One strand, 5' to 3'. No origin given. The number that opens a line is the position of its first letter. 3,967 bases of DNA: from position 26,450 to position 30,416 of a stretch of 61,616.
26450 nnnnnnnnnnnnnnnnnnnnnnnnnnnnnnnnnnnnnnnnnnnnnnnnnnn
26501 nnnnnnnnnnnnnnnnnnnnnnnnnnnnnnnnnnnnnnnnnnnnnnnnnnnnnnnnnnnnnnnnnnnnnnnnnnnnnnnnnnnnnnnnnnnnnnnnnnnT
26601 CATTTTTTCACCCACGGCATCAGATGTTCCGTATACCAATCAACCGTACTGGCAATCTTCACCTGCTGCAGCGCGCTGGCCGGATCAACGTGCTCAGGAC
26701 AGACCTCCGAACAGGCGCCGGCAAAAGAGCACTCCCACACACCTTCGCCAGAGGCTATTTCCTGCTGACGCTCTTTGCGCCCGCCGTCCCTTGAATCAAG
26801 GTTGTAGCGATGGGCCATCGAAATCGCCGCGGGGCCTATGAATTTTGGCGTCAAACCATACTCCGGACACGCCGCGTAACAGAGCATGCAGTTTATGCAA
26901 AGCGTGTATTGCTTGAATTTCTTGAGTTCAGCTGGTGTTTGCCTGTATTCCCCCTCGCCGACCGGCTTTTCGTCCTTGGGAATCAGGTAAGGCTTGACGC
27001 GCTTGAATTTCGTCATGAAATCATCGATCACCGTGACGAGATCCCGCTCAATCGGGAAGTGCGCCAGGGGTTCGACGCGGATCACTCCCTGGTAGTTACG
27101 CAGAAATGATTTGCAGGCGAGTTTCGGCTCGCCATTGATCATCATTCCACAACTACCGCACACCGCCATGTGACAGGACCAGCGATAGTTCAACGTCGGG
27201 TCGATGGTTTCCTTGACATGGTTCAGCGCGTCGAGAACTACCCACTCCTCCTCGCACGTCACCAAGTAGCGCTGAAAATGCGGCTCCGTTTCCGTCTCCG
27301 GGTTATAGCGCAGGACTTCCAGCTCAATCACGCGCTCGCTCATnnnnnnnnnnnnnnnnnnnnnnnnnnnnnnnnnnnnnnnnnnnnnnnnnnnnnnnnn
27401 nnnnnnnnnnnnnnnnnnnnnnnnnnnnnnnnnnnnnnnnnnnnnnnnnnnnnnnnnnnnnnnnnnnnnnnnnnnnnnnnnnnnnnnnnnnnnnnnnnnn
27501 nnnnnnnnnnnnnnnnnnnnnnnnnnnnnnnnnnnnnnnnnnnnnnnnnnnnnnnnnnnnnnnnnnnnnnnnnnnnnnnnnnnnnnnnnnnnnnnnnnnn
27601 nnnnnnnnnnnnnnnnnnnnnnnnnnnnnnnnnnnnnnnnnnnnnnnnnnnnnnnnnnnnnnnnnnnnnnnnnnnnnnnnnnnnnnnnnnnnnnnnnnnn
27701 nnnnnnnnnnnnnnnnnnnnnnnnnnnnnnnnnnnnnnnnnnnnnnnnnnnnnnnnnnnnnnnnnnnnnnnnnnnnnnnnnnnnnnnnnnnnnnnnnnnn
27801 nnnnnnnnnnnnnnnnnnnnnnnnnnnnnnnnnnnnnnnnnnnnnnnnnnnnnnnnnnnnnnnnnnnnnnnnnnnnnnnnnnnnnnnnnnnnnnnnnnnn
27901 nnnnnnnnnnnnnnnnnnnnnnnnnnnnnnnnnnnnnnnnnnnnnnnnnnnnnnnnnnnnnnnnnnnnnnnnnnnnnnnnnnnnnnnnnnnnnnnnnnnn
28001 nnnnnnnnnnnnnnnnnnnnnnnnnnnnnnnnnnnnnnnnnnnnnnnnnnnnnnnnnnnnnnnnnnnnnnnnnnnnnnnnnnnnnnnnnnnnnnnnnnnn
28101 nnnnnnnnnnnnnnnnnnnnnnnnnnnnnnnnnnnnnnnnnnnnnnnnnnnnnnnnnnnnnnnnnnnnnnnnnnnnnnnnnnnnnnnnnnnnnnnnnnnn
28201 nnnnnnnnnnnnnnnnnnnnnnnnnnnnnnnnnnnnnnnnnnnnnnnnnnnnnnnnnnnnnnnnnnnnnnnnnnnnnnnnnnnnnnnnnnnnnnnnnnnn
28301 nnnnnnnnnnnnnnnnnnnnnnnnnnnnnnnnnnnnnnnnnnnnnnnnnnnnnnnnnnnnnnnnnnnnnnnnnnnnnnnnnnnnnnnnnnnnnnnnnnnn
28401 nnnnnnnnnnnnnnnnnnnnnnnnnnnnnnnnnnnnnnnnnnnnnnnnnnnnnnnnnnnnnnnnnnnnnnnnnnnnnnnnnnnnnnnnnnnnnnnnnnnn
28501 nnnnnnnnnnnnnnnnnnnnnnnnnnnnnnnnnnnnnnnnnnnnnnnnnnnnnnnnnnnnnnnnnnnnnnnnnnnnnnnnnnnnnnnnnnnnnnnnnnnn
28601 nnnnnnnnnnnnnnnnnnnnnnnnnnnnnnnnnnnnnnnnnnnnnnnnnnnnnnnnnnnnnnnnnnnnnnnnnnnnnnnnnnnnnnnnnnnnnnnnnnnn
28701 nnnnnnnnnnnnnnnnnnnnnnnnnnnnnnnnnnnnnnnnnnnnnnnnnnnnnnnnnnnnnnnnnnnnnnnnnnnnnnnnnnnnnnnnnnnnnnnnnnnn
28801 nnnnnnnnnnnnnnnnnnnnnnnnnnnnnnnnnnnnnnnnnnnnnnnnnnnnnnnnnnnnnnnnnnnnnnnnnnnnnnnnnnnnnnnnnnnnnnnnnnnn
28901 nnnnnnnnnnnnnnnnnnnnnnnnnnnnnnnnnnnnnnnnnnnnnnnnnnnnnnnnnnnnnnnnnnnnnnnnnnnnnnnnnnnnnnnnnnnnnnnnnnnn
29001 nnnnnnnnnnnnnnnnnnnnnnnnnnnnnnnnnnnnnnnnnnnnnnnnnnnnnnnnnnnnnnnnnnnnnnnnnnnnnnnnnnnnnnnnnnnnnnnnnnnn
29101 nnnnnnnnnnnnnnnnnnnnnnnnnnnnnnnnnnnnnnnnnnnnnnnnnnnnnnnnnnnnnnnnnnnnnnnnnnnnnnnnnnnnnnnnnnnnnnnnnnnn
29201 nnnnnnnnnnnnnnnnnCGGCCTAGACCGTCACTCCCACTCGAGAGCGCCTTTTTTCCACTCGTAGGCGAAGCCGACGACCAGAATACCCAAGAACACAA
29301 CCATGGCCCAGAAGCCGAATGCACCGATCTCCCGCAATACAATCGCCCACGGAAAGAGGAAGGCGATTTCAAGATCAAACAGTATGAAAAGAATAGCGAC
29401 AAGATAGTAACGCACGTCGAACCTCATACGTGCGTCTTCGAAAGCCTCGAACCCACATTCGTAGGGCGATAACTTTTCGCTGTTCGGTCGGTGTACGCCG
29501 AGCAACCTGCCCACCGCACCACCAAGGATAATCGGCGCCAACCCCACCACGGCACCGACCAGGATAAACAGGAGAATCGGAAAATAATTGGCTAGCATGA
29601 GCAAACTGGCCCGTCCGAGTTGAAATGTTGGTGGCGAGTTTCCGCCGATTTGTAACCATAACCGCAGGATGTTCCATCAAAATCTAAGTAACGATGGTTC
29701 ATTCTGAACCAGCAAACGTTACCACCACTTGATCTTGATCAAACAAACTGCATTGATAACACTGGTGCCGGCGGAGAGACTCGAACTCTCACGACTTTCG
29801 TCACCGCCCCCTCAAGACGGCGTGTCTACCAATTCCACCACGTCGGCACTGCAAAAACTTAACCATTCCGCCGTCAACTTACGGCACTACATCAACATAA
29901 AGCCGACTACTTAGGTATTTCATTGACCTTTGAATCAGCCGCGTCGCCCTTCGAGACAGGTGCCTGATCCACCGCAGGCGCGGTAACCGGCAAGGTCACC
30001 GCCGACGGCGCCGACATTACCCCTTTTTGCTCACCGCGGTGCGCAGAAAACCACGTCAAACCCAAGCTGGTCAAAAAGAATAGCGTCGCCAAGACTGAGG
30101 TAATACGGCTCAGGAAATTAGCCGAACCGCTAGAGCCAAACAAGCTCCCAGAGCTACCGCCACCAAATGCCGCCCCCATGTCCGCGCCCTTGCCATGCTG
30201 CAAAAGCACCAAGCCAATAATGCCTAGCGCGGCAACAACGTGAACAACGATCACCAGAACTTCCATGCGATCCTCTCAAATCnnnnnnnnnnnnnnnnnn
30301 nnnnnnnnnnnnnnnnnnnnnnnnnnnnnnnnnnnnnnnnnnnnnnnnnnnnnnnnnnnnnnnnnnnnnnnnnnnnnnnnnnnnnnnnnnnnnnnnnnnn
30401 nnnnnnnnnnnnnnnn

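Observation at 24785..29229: Complex I operon split between nuoA and nuoB by a fumarate reductase plus UbiE-like module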

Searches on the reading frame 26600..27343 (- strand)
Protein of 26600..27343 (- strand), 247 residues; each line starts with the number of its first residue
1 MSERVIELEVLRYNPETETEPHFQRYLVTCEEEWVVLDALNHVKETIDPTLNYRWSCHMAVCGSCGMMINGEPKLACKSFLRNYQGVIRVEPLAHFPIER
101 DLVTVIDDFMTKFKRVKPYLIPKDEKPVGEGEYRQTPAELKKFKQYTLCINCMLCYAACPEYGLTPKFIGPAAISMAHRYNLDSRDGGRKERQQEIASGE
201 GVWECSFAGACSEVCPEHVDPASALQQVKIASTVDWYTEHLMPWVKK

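Call 3: search_protein_families(library=ncbifam, proteins=[window:26600-27343:-])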
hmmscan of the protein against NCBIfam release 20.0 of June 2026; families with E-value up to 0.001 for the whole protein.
window:26600-27343:- (247 aa): 15 families
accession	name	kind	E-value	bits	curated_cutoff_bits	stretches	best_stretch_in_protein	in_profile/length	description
NF009051.0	PRK12385.1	equivalog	2.7e-108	361.1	333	1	3-242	4-242/244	succinate dehydrogenase/fumarate reductase iron-sulfur subunit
TIGR00384.1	dhsB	subfamily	1.1e-80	270.2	88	1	10-229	1-222/222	succinate dehydrogenase and fumarate reductase iron-sulfur protein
NF004616.0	PRK05950.1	subfamily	1.2e-75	253.8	228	1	4-231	4-232/238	succinate dehydrogenase iron-sulfur subunit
NF009226.0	PRK12576.1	equivalog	3.3e-75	253.4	344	1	3-232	7-237/317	succinate dehydrogenase/fumarate reductase iron-sulfur subunit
NF009227.0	PRK12577.1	equivalog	8.1e-49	166.1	349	1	6-229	3-235/330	succinate dehydrogenase/fumarate reductase iron-sulfur subunit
NF010071.0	PRK13552.1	equivalog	2.7e-45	154.5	264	1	3-226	2-229/241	fumarate reductase iron-sulfur subunit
NF009225.0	PRK12575.1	subfamily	4.6e-45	153.9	443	1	8-229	7-227/235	succinate dehydrogenase/fumarate reductase iron-sulfur subunit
NF004898.0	PRK06259.1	equivalog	8.4e-45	153.3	385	1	5-227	3-211/488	fumarate reductase (CoM/CoB) subunit TfrB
NF006391.0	PRK08640.1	equivalog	1.9e-35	122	244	1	4-234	5-241/254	succinate dehydrogenase iron-sulfur subunit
NF009052.0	PRK12386.1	equivalog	1.8e-34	119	256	1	18-220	14-218/255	succinate dehydrogenase/fumarate reductase iron-sulfur subunit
NF042952.1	MFR_FeS_SdhB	equivalog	1.4e-27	96.6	600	1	34-232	28-231/320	8-methylmenaquinol:fumarate reductase iron-sulfur subunit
NF005746.0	PRK07570.1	subfamily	1.5e-15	57.1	243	1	7-220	4-229/250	succinate dehydrogenase/fumarate reductase iron-sulfur subunit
NF008369.0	PRK11168.1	equivalog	2.4e-06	26.7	278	1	145-227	9-82/401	anaerobic glycerol-3-phosphate dehydrogenase subunit C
TIGR01971.1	NuoI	subfamily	0.0001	21.9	113.05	1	122-218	19-96/121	NADH-quinone oxidoreductase, chain I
TIGR00402.1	napF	equivalog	0.00067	19.6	102.2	0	204-219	68-83/149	ferredoxin-type protein NapF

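Call 4: search_protein_families(library=pfam, proteins=[window:26600-27343:-])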
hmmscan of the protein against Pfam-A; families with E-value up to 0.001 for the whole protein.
window:26600-27343:- (247 aa): 10 families
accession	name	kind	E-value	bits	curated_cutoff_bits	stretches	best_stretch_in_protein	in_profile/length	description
PF13085.11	Fer2_3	-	5.4e-33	113.6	27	1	8-110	2-106/107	2Fe-2S iron-sulfur cluster binding domain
PF13237.11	Fer4_10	-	1.3e-10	41.4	25.5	1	144-216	4-53/53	4Fe-4S dicluster domain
PF13183.11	Fer4_8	-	4.5e-10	40.3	27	1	148-219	4-68/68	4Fe-4S dicluster domain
PF13534.11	Fer4_17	-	1.1e-07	32.7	22.2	1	149-220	2-61/61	4Fe-4S dicluster domain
PF12838.12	Fer4_7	-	5.6e-07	30.4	27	1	149-217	2-50/52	4Fe-4S dicluster domain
PF13187.11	Fer4_9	-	7.4e-07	29.5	27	0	136-161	24-49/52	4Fe-4S dicluster domain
PF13484.11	Fer4_16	-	5.9e-06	27.4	30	1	149-216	2-64/66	4Fe-4S double cluster binding domain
PF13746.11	Fer4_18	-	8e-06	26.5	27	0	189-230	45-86/114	4Fe-4S dicluster domain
PF12837.12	Fer4_6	-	0.00047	20.4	25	1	146-162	6-22/24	4Fe-4S binding domain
PF00037.32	Fer4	-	0.00087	19.4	21.1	1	146-161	5-20/24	4Fe-4S binding domain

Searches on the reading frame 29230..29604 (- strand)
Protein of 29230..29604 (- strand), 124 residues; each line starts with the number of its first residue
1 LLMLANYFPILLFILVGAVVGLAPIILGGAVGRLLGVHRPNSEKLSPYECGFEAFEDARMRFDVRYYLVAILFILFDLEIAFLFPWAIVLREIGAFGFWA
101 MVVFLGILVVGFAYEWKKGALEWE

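Call 3: search_protein_families(library=ncbifam, proteins=[window:29230-29604:-])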
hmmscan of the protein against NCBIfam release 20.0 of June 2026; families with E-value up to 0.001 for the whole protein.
window:29230-29604:- (124 aa): 5 families
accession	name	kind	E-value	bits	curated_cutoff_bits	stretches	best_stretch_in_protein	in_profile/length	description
NF005839.0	PRK07756.1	equivalog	3e-32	111.5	163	1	6-123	8-121/122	NADH-quinone oxidoreductase subunit A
NF005922.0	PRK07928.1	equivalog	7.2e-31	107.1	155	1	5-124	2-119/119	NADH-quinone oxidoreductase subunit A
NF006303.0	PRK08489.1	equivalog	1.9e-30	106.1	145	1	5-124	8-126/129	NAD(P)H-quinone oxidoreductase subunit 3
NF005022.0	PRK06432.1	equivalog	3.6e-12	46.5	164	1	43-123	69-149/151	NADH dehydrogenase subunit A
NF004729.0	PRK06073.1-5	equivalog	0.00011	22.2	94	1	3-114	10-120/134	NADH dehydrogenase subunit A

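Call 4: search_protein_families(library=pfam, proteins=[window:29230-29604:-])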
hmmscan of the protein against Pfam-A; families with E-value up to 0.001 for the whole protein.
window:29230-29604:- (124 aa): 1 family
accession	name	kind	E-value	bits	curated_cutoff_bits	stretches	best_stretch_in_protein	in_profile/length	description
PF00507.24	Oxidored_q4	-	5.8e-41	139.1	23.3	1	30-123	6-99/99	NADH-ubiquinone/plastoquinone oxidoreductase, chain 3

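Call 103: find_related_loci(query=window:29230-29598:-, collection=metagenome_contigs, flank=7000)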
Query window:29230-29598:- (122 aa) in metagenome_contigs; peptide patterns used: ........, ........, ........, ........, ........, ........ (x = any residue, [..] = any of these).
600 stretches matched a pattern (row limit reached: there are more); 574 encode a relative of the query (tblastn E <= 1e-3); the best 80 are kept; 80 distinct loci.
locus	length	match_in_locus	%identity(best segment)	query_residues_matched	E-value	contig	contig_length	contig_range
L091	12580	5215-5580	81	1-122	5e-64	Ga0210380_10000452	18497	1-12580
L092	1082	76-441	82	1-122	3e-68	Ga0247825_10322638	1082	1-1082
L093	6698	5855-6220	80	1-122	5e-63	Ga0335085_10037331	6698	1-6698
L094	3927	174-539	80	1-122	5e-62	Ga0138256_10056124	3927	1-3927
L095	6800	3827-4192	79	1-122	5e-61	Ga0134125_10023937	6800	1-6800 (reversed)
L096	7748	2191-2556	80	1-122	9e-61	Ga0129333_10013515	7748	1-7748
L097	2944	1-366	84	1-122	2e-60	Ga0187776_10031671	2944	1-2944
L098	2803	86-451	79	1-122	2e-60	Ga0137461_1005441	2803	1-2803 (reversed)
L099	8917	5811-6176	77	1-122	3e-60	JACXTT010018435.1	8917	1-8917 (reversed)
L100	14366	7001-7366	77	1-122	3e-59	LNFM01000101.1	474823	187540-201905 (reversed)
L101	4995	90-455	75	1-122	3e-59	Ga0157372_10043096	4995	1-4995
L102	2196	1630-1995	76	1-122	1e-59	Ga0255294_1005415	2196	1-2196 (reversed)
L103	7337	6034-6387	80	1-122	2e-58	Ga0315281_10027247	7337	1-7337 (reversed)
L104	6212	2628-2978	77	2-122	3e-58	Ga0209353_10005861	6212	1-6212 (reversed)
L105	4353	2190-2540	78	2-122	2e-58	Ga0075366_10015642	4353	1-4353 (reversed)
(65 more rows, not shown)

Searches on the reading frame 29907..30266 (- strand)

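Call 3: search_protein_families(library=ncbifam, proteins=[window:29907-30266:-])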
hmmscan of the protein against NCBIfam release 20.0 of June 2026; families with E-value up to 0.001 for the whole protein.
window:29907-30266:- (119 aa): 1 family
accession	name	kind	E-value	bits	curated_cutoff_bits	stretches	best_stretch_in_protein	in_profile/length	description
TIGR00810.1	secG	equivalog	1.6e-26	92.1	30.85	1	4-73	3-72/73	preprotein translocase subunit SecG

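Call 4: search_protein_families(library=pfam, proteins=[window:29907-30266:-])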
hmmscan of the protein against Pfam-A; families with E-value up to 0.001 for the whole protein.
window:29907-30266:- (119 aa): 1 family
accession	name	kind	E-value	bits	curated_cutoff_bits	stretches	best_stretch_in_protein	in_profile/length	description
PF03840.19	SecG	-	2.1e-23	82.6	29.2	1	5-72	2-69/70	Preprotein translocase SecG subunit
